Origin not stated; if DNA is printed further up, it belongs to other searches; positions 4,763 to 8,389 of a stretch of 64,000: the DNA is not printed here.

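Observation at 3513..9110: Split PKS-like module with apparently dead KS, AT and DH sites, fused to an intact Sfp-type PPTase and coupled to a KamA-type radical SAM enzyme, with no carrier domain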

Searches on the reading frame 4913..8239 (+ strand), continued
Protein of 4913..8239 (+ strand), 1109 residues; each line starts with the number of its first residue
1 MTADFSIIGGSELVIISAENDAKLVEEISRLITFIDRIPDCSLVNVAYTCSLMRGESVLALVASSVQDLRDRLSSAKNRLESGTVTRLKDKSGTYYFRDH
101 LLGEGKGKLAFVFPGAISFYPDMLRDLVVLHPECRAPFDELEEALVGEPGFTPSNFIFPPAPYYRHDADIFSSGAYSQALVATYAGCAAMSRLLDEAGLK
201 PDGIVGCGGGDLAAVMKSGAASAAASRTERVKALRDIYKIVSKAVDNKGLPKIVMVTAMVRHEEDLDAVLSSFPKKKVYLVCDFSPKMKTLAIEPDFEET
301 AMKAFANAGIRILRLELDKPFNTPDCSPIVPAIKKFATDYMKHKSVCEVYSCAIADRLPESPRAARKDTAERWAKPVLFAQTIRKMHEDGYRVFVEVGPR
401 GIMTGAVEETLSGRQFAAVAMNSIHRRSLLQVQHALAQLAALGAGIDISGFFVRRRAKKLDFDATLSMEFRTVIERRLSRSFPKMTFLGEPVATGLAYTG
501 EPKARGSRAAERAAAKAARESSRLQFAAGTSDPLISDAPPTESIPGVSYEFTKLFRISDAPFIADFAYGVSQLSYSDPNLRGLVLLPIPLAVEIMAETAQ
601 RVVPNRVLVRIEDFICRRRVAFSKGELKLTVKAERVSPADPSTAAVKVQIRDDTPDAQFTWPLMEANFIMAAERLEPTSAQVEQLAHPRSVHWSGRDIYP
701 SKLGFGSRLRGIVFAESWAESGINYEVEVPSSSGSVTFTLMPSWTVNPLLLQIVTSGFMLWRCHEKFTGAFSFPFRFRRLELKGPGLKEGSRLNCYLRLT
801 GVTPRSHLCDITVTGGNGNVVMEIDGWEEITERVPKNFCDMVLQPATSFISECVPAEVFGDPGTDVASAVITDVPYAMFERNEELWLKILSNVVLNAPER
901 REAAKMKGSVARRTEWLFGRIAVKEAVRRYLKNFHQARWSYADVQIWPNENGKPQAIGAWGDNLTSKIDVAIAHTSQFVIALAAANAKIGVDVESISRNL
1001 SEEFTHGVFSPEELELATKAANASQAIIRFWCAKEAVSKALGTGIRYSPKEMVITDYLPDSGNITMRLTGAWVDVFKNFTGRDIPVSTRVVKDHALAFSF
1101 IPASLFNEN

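Call 17: search_solved_structures(query=window:4913-8239:+, show_alignments=3, max_evalue=0.01)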
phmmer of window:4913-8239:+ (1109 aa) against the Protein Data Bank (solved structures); distinct sequences matched with E-value up to 0.01: 47.
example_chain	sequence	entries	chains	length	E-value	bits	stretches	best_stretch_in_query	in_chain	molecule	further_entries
8jpt_A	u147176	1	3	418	3.1e-15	58.3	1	17-426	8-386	Polyene macrolide polyketide synthase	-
4mz0_A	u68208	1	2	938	5.3e-13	50.9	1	13-451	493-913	CurL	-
7agq_A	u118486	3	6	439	1.3e-11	46.3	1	24-454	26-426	Mycocerosic acid synthase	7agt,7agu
7agr_A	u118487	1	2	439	1.3e-11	46.3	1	24-454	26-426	Mycocerosic acid synthase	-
6iyo_A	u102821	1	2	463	3.6e-11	44.8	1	101-446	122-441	Type I modular polyketide synthase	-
7agp_A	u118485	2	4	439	1.6e-10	42.7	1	24-454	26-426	Mycocerosic acid synthase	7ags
9iyw_A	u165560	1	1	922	1e-09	40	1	104-462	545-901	Polyketide synthase,GfsA KSQ-AncAT chimeric protein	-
7m7i_B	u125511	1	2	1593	1.1e-09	39.9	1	107-459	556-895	EryAI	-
9d2y_A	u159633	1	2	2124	1.1e-09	39.9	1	13-456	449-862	Multifunctional mycocerosic acid synthase membrane-associated MAS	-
7m7j_B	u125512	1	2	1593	1.1e-09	39.9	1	107-459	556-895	EryAI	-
9d2z_A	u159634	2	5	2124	1.2e-09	39.8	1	13-456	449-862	Mycocerosic acid synthase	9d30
7m7f_B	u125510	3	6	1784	1.5e-09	39.5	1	107-459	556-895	EryAI,6-deoxyerythronolide-B synthase EryA3, modules 5 and 6 chimera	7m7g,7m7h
8tjn_B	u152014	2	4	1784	1.5e-09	39.5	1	107-459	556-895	EryAI,6-deoxyerythronolide-B synthase EryA3, modules 5 and 6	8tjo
7vt1_A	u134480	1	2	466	2.5e-08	35.4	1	106-462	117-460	Type I modular polyketide synthase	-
8jpu_A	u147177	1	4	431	3.4e-08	35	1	15-450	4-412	Tylactone synthase modules 4 & 5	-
4v58_A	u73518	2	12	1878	0.00055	21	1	965-1078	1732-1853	FATTY ACID SYNTHASE ALPHA SUBUNITS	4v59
9d47_C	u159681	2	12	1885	0.0067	17.4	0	974-1046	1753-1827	Fatty acid synthase subunit alpha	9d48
6u5v_A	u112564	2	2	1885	0.0069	17.4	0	974-1046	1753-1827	Fatty acid synthase subunit alpha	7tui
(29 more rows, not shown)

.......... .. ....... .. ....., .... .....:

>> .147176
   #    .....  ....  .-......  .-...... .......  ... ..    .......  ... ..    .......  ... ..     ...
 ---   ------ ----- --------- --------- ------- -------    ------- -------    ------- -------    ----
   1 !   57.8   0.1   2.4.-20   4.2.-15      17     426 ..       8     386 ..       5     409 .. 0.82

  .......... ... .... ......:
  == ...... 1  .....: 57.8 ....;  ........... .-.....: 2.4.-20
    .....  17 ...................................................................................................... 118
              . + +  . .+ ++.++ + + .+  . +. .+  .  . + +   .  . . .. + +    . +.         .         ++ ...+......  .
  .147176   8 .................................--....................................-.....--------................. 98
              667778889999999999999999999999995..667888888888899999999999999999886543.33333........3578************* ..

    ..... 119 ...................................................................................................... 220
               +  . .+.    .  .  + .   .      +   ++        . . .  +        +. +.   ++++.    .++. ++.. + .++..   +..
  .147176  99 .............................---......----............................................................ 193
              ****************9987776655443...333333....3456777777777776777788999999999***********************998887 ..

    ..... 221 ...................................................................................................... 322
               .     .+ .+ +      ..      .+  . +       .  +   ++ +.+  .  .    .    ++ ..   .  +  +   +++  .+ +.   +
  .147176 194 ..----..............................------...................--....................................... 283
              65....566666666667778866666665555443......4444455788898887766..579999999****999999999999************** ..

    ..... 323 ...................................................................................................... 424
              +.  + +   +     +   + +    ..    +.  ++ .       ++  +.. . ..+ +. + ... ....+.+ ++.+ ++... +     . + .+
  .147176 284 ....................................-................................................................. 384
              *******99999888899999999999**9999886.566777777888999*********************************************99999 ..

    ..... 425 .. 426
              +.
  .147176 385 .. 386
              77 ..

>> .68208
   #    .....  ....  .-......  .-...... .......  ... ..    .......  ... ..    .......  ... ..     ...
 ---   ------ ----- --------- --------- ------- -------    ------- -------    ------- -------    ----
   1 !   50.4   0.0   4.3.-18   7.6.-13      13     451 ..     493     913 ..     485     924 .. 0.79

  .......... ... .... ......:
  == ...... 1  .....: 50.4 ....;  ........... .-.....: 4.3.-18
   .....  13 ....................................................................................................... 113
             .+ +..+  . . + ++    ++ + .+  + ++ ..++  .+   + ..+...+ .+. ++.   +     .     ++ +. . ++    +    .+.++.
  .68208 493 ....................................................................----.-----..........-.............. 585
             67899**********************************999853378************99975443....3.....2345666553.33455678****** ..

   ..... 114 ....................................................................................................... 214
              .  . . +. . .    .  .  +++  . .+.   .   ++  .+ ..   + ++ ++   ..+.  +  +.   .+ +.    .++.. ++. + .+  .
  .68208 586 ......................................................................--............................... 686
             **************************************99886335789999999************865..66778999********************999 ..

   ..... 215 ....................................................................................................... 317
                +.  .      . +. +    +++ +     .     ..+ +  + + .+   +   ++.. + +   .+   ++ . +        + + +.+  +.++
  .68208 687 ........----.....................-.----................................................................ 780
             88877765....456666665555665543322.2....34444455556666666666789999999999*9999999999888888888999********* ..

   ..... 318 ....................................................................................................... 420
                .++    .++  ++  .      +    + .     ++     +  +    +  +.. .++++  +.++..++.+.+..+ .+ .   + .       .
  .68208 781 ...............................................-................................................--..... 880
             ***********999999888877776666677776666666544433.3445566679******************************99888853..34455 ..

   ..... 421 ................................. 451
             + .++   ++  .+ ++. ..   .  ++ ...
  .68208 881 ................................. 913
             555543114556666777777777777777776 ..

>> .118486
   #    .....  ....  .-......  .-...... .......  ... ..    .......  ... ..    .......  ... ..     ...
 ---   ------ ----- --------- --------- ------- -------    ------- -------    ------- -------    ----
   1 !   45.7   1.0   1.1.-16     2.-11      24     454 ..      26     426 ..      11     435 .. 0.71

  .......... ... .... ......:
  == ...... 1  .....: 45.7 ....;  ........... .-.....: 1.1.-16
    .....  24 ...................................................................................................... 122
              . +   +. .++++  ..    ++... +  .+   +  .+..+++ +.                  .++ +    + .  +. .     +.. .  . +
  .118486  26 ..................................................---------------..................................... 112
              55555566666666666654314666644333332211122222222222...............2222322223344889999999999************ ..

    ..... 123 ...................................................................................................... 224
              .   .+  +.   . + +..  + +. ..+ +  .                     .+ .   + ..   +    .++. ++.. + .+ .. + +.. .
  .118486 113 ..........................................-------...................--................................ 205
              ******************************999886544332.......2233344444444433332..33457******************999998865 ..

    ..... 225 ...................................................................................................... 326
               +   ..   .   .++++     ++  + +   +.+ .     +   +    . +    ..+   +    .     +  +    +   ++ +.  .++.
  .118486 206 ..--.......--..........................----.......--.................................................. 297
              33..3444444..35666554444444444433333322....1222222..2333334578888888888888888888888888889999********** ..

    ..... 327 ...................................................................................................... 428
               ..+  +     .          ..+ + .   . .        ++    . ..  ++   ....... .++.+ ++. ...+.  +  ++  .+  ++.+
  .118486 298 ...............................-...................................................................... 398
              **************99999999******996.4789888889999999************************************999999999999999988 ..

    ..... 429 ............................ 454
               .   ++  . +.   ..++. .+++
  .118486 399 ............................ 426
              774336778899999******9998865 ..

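Call 30: search_protein_representatives(protein=window:4913-8239:+)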
Query: 1109 residues. Proteins with E-value up to 0.001 (for the whole library): 9550; up to 1e-10: 3265; up to 1e-30: 774. The best 150 are listed.
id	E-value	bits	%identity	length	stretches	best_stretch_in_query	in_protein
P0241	0.0e+00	1442.8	57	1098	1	11-1107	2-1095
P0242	0.0e+00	1199.8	52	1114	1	10-1106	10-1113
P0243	3.0e-288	975.5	43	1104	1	11-1106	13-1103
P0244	2.6e-240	816.8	40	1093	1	10-1102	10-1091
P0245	1.9e-225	767.5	35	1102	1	9-1102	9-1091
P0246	4.1e-213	726.7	36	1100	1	10-1104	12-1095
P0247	2.8e-210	717.3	37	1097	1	13-1102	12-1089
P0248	9.8e-210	715.5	46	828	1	27-824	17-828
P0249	7.6e-204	696.0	64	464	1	646-1108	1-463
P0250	8.1e-182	623.1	62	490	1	11-444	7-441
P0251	9.2e-178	609.7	33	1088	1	11-1103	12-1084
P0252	1.2e-167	576.2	46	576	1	537-1103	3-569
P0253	4.6e-164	564.3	33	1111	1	11-1106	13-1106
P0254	1.5e-156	539.4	31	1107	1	11-1104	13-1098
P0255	8.8e-137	474.0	31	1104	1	44-1074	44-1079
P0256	1.6e-134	466.5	30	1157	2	541-1085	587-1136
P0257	1.1e-130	453.8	29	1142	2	543-1073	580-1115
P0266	1.9e-119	416.6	30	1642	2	3-514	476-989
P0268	3.1e-116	406.0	29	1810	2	505-1094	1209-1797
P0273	2.5e-113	396.3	29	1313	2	533-1101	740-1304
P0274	3.6e-112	392.5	28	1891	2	11-491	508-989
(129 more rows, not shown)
